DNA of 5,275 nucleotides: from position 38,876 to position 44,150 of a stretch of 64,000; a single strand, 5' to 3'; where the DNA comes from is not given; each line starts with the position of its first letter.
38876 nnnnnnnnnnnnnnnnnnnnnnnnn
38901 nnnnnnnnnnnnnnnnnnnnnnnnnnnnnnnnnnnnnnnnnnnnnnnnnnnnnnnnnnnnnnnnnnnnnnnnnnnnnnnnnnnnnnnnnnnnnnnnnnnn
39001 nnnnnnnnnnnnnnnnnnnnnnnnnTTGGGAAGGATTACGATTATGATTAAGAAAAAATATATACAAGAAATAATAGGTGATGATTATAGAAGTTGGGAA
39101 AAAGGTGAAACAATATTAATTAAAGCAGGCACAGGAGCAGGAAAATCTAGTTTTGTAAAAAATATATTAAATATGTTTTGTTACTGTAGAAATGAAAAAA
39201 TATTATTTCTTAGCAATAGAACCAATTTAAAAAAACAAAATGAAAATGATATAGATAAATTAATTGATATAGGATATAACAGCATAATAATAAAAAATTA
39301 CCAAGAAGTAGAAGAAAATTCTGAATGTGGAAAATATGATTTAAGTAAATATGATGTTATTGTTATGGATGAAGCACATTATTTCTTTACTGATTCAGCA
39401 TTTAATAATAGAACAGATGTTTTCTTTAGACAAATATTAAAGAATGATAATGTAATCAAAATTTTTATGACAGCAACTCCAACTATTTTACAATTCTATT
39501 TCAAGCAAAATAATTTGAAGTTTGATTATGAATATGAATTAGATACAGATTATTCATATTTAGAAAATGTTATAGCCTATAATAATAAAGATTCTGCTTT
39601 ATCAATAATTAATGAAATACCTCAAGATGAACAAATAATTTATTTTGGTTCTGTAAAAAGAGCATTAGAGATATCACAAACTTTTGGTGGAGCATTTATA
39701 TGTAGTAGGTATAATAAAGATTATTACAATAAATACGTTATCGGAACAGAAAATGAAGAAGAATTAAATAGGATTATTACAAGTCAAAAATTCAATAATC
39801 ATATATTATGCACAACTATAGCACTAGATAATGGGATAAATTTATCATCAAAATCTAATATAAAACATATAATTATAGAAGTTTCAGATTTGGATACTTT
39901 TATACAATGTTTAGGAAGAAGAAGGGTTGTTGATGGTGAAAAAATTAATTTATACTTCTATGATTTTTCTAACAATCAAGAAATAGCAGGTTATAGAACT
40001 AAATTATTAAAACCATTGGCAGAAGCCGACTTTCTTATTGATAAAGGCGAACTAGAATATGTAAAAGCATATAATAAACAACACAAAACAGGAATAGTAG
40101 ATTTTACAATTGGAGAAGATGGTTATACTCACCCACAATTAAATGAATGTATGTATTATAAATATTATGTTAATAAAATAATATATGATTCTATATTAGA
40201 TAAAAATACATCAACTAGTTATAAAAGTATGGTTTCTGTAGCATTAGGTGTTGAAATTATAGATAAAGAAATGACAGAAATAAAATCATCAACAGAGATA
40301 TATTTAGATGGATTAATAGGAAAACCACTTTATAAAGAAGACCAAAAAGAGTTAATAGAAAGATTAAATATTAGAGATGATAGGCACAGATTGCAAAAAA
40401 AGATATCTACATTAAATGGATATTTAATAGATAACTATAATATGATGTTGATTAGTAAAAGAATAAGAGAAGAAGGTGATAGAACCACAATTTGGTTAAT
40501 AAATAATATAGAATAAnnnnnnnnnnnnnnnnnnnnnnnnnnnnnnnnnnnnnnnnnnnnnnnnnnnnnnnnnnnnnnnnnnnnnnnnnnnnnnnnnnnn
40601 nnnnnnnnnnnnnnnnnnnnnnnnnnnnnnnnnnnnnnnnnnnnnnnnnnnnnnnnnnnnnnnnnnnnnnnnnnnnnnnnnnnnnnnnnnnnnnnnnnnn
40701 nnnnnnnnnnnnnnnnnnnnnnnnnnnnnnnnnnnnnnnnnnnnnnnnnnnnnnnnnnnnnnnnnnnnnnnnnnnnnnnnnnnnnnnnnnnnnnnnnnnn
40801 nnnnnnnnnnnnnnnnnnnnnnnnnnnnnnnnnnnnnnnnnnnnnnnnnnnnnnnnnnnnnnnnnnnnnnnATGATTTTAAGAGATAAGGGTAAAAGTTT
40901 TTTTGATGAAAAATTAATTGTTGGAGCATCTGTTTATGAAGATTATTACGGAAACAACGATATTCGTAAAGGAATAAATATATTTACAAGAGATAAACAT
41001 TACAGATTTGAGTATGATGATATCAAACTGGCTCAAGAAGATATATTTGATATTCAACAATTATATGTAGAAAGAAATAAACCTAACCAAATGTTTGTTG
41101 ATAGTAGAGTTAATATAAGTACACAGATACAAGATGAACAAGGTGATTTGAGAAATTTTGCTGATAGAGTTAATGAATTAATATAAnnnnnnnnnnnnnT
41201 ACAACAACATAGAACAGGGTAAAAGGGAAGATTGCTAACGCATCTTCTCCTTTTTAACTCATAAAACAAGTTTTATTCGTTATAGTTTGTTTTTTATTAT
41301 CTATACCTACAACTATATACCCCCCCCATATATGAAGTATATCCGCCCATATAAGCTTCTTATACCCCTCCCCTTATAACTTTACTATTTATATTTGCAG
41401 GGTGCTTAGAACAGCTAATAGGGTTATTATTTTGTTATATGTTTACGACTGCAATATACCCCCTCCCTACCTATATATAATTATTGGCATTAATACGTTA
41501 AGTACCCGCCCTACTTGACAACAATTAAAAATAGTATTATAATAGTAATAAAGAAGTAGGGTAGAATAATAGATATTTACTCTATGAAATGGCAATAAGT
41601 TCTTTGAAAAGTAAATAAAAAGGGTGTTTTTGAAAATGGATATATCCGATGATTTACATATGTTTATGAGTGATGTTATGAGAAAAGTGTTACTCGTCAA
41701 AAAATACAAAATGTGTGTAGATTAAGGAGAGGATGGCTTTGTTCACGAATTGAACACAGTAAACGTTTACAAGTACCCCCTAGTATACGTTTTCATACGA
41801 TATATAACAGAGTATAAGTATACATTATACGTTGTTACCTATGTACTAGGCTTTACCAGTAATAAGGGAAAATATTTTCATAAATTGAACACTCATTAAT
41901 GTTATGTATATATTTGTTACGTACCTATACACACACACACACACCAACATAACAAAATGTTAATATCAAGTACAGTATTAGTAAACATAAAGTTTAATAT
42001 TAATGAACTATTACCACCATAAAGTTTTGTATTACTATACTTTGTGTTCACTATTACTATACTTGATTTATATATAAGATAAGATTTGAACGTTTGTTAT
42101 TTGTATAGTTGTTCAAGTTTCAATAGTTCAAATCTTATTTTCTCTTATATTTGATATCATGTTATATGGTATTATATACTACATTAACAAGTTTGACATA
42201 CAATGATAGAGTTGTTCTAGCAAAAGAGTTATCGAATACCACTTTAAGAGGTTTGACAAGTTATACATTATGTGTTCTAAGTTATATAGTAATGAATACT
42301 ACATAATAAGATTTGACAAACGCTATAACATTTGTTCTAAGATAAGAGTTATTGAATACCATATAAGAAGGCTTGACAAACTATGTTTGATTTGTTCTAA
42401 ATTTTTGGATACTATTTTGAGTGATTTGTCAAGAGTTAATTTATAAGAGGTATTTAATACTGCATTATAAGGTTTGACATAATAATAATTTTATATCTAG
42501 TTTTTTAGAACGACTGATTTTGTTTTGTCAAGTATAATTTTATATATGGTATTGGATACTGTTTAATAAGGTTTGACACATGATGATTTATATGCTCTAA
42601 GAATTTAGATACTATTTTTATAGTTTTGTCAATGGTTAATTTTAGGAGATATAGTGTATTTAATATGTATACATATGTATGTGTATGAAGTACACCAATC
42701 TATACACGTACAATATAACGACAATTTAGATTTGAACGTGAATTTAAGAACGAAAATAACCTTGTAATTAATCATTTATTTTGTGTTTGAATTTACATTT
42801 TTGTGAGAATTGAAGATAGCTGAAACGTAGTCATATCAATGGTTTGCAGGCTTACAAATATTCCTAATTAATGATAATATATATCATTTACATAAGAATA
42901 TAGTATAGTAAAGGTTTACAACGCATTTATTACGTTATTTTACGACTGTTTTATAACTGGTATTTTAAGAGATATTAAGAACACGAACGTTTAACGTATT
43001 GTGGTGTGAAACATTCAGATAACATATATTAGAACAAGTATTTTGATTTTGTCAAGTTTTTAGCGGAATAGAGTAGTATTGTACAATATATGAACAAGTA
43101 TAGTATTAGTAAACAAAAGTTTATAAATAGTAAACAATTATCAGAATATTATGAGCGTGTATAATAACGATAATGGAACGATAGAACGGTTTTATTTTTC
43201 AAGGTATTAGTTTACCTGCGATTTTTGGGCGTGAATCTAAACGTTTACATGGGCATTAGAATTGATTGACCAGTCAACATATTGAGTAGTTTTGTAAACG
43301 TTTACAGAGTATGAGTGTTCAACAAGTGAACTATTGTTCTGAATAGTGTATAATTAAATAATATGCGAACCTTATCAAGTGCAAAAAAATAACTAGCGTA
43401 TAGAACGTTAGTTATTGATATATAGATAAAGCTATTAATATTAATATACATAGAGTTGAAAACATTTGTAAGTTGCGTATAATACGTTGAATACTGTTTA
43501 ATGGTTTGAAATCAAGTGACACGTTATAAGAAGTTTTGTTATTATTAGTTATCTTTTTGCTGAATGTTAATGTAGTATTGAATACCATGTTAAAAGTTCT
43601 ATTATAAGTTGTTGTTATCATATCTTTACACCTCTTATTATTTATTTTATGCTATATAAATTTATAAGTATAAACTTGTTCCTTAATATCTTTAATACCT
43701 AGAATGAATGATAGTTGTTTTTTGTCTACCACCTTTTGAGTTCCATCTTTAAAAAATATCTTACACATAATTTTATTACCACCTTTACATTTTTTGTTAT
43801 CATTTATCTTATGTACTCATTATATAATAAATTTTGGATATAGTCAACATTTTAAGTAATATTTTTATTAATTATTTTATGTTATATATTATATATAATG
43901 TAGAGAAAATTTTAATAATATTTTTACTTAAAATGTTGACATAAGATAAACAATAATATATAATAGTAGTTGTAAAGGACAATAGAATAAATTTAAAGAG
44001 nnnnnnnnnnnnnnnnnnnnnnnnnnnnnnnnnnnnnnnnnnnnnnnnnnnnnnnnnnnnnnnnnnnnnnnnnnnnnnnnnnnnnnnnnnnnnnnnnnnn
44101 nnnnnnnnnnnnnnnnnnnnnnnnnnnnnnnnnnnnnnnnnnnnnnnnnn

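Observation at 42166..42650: Non-coding array of bipartite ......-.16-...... elements: four direct 60-bp units, then three about 59-bp face-to-face palindromic units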

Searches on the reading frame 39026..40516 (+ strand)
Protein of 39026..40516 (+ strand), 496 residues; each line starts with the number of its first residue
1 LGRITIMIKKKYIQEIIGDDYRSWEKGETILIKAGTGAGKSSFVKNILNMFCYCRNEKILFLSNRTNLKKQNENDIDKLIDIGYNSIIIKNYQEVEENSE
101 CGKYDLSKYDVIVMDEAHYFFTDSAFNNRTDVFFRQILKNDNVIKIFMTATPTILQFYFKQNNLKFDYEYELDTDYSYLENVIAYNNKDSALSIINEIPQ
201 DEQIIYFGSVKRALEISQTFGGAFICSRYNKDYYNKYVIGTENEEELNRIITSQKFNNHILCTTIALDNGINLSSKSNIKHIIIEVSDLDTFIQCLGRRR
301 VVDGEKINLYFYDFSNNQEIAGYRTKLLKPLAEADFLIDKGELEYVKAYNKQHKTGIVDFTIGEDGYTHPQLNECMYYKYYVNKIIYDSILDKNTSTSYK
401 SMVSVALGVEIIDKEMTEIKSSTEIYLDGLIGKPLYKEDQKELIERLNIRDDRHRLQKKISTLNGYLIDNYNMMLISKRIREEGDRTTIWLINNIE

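Call 8: search_protein_families(library=pfam, proteins=[window:39026-40516:+], max_evalue=0.01)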
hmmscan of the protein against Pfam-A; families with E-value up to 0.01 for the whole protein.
window:39026-40516:+ (496 aa): 4 families
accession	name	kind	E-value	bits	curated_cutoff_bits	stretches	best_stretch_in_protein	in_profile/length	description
PF04851.21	ResIII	-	1.2e-11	45.3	22.5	1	25-153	21-163/164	Type III restriction enzyme, res subunit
PF00270.35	DEAD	-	1.4e-07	31.9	26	1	26-153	13-161/167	DEAD/DEAH box helicase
PF09848.15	SLFN-g3_helicase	-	0.00021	21.1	24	1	29-144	3-117/354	Schlafen group 3, DNA/RNA helicase domain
PF07652.20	Flavi_DEAD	-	0.00063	20.2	21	1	107-153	94-137/148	Flavivirus DEAD domain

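Call 19: find_related_loci(query=window:39026-40516:+, collection=viral_contigs, flank=10000)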
Query window:39026-40516:+ (496 aa) in viral_contigs; peptide patterns used: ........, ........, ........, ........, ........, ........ (x = any residue, [..] = any of these).
27 stretches matched a pattern; 1 encode a relative of the query (tblastn E <= 1e-3); 1 distinct loci.
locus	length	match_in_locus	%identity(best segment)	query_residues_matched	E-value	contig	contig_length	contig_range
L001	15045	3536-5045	51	2-495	6e-122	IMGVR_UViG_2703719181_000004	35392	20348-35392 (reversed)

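Call 23: find_homologous_proteins(query=window:39026-40516:+, max_evalue=1e-20)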
Query window:39026-40516:+ (496 aa): 72 proteins with E <= 1e-20 among 8000 candidates.
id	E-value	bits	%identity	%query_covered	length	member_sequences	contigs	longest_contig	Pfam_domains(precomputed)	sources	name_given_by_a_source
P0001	0.0e+0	1075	99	99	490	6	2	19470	PF00270.36,PF04851.22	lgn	-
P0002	3.4e-226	770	75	93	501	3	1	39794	PF00270.36,PF04851.22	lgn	-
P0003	1.2e-184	633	61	93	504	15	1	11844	PF00270.36,PF04851.22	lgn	-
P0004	7.5e-135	468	51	93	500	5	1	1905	PF00270.36,PF04851.22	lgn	-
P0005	2.1e-134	467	50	94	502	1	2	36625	PF00270.36,PF09848.16,PF04851.22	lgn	-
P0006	5.7e-134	466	49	98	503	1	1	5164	PF00270.36,PF04851.22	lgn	-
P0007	7.2e-133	462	50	93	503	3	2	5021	PF00270.36,PF09848.16,PF04851.22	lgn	-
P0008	3.9e-131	456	46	98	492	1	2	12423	PF00270.36,PF07652.21,PF04851.22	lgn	-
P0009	8.5e-130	452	48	97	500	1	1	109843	PF00270.36,PF07652.21,PF04851.22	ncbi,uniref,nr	ncbi:DEAD/DEAH box helicase family protein [Clostridium tagluense]|uniref:Helicase ATP-binding domai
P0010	1.1e-129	452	46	97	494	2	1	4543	PF00270.36,PF07652.21,PF04851.22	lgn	-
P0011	1.1e-129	451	47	98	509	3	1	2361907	PF00270.36,PF09848.16,PF04851.22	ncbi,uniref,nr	ncbi:DEAD/DEAH box helicase family protein [Haloimpatiens massiliensis]|uniref:DEAD/DEAH box helicas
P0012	8.7e-129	448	50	95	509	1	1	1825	PF00270.36,PF07652.21,PF04851.22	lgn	-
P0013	4.5e-128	446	50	93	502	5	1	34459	PF00270.36,PF04851.22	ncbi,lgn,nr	ncbi:hypothetical protein DVW02_15930 [Clostridium botulinum]|nr:hypothetical protein [Clostridium b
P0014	5.4e-127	443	48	95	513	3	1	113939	PF00270.36,PF09848.16,PF04851.22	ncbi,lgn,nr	ncbi:DEAD/DEAH box helicase family protein [Clostridium botulinum]|nr:DEAD/DEAH box helicase family 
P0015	9.1e-127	442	46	96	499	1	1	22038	PF00270.36,PF00271.38,PF04851.22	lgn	-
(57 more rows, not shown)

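Call 24: find_encoding_contigs(protein=P0001, flank=10000, max_places=4)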
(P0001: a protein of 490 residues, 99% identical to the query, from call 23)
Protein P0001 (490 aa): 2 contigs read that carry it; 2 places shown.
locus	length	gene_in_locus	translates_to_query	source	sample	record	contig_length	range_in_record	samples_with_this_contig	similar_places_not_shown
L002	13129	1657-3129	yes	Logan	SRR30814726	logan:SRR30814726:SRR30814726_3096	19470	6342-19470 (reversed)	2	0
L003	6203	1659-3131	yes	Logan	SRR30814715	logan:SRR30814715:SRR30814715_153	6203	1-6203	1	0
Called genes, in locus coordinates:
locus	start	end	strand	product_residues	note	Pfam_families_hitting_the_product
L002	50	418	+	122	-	-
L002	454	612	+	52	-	-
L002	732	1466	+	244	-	PF01541:GIY-YIG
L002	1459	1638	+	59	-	-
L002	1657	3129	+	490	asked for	PF00270:DEAD (faint), PF04851:ResIII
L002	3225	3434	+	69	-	-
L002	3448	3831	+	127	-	-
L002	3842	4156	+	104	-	-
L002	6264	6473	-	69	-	-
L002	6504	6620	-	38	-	-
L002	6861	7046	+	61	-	-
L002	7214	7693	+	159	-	-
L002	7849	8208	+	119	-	-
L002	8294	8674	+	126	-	-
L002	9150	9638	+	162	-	-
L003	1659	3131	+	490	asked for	PF00270:DEAD (faint), PF04851:ResIII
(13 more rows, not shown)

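Call 25: find_encoding_contigs(protein=P0002, flank=10000, max_places=4)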
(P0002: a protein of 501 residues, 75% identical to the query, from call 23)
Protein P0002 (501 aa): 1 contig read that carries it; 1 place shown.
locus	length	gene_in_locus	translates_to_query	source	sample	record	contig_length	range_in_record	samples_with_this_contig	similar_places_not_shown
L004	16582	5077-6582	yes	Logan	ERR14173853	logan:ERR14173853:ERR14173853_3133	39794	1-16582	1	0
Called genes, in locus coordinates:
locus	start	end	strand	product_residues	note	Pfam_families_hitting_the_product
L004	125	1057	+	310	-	PF13102:Phage_int_SAM_5 (weak), PF00589:Phage_integrase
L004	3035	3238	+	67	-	-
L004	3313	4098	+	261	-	PF09669:Phage_pRha, PF03374:ANT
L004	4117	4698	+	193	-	PF09669:Phage_pRha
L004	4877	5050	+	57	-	-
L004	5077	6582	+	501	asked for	PF00270:DEAD (weak), PF04851:ResIII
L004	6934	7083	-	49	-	-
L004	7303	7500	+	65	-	-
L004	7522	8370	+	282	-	-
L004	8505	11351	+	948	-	-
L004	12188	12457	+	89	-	-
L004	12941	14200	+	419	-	PF09669:Phage_pRha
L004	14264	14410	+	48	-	-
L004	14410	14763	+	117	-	PF01541:GIY-YIG (weak)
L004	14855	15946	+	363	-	-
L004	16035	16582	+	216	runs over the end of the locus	-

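Call 26: find_encoding_contigs(protein=P0003, flank=10000, max_places=4)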
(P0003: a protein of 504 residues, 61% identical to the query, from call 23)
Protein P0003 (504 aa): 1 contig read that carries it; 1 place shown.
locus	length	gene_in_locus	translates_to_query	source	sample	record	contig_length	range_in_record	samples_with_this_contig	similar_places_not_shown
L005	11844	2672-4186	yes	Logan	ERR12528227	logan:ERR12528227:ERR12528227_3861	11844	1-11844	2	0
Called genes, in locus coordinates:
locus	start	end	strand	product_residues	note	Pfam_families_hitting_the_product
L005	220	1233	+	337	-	PF02899:Phage_int_SAM_1 (weak), PF13495:Phage_int_SAM_4 (faint), PF00589:Phage_integrase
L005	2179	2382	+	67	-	-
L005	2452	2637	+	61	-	-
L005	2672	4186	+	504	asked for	PF00270:DEAD, PF04851:ResIII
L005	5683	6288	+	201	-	PF00239:Resolvase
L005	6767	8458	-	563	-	PF17201:Cache_3-Cache_2 (faint), PF08269:dCache_2, PF17200:sCache_2, PF14501:HATPase_c_5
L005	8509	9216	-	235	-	PF00072:Response_reg, PF04397:LytTR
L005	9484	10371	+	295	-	-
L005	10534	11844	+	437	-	?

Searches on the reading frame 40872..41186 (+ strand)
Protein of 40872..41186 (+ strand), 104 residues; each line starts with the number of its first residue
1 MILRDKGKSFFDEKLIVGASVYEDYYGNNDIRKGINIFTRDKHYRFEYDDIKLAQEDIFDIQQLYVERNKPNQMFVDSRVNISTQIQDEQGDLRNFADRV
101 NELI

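Call 8: search_protein_families(library=pfam, proteins=[window:40872-41186:+], max_evalue=0.01)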
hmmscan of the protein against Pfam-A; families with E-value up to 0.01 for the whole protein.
window:40872-41186:+ (104 aa): 0 families

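Call 36: find_homologous_proteins(query=window:40872-41186:+, max_evalue=0.001)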
Query window:40872-41186:+ (104 aa): 2 proteins with E <= 0.001 among 3 candidates.
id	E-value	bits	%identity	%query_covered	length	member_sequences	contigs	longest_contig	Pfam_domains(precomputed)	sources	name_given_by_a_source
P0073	5.5e-60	217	97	100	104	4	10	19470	-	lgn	-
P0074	2.2e-38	148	77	97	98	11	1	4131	-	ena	-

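Call 37: find_encoding_contigs(protein=P0073, flank=10000, max_places=10)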
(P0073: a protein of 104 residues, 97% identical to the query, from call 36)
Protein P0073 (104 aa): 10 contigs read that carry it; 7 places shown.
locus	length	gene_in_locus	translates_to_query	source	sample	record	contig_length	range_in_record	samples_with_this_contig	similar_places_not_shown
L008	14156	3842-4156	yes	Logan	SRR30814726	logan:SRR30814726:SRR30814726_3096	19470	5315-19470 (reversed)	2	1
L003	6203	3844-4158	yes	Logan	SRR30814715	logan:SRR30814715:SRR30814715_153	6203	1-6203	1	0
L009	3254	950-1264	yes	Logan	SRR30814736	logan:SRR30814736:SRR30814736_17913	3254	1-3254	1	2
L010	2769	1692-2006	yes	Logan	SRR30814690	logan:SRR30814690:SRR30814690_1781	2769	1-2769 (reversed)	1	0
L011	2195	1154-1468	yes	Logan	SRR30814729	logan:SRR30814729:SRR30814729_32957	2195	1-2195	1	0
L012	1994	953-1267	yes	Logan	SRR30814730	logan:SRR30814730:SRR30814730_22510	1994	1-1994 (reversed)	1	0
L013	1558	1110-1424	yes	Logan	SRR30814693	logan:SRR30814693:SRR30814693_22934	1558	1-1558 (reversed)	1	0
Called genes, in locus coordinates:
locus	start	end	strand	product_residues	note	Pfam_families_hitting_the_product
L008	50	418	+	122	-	-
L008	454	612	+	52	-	-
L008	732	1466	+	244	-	PF01541:GIY-YIG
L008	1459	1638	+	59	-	-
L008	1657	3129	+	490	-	PF00270:DEAD (faint), PF04851:ResIII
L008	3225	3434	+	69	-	-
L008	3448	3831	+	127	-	-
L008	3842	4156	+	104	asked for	-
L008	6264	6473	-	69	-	-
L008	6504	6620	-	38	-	-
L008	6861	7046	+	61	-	-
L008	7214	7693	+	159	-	-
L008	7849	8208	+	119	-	-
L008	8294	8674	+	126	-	-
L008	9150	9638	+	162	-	-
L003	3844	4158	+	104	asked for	-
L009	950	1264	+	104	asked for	-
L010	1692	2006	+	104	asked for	-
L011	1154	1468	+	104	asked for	-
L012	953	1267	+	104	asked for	-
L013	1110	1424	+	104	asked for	-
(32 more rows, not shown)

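Call 38: find_encoding_contigs(protein=P0074, flank=10000, max_places=10)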
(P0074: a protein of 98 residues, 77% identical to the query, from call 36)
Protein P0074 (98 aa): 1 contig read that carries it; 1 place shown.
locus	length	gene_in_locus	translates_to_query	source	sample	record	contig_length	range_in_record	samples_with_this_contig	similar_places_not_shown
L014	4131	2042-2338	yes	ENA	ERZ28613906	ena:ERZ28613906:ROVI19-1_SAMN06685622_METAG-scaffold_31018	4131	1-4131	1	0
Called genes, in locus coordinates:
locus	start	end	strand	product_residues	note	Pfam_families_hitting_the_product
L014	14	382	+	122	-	-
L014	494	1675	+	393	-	-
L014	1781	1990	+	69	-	-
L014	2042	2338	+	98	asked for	-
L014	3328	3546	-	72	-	-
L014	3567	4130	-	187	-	?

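Call 89: search_protein_families(library=phrogs, proteins=[window:40872-41186:+], max_evalue=0.001)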
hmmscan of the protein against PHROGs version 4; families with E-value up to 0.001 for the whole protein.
window:40872-41186:+ (104 aa): 0 families

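Call 99: search_solved_structures(query=window:40872-41186:+, max_evalue=1)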
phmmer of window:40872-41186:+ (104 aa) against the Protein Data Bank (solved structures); distinct sequences matched with E-value up to 1: 0.

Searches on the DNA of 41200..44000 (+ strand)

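Call 3: search_dna_similar(query=window:41200-44000:+, collection=phages, mode=near, max_rows=30)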
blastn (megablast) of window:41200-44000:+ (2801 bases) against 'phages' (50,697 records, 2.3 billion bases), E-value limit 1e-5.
No match.

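Call 4: search_dna_similar(query=window:41200-44000:+, collection=plasmids, mode=near, max_rows=30)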
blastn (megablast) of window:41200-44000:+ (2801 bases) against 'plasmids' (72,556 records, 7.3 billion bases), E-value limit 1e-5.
Records with a match: 1; places in all: 1; records where one place covers at least 80% of the query: 0.
Best place of each record, by identity: >=99% 1.
By first word of the organism name: Clostridium 1.
By predicted mobility (MOB-suite, as given by PLSDB): non-mobilizable 1.
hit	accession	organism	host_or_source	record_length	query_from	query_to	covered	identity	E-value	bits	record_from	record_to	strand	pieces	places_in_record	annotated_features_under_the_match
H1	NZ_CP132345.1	Clostridium butyricum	Homo sapiens,Faeces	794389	2422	2456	1%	100.0%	3e-7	66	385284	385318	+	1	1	none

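Call 64: search_dna_similar(query=window:41954-43179:+, collection=phages, mode=distant, max_evalue=0.01, max_rows=15)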
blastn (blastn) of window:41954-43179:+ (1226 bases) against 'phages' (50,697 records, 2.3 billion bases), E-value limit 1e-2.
No match.

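Call 65: search_dna_similar(query=window:41954-43179:+, collection=plasmids, mode=distant, max_evalue=0.01, max_rows=15)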
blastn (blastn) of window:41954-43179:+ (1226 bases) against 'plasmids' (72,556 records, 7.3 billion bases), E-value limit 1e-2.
Records with a match: 1; places in all: 2; records where one place covers at least 80% of the query: 0.
Best place of each record, by identity: 90-95% 1.
By first word of the organism name: Clostridium 1.
By predicted mobility (MOB-suite, as given by PLSDB): non-mobilizable 1.
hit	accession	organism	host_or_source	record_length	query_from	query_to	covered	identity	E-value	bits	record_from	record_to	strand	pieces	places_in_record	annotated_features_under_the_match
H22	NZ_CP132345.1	Clostridium butyricum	Homo sapiens,Faeces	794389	679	717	3%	94.9%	1e-6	63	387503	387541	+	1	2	none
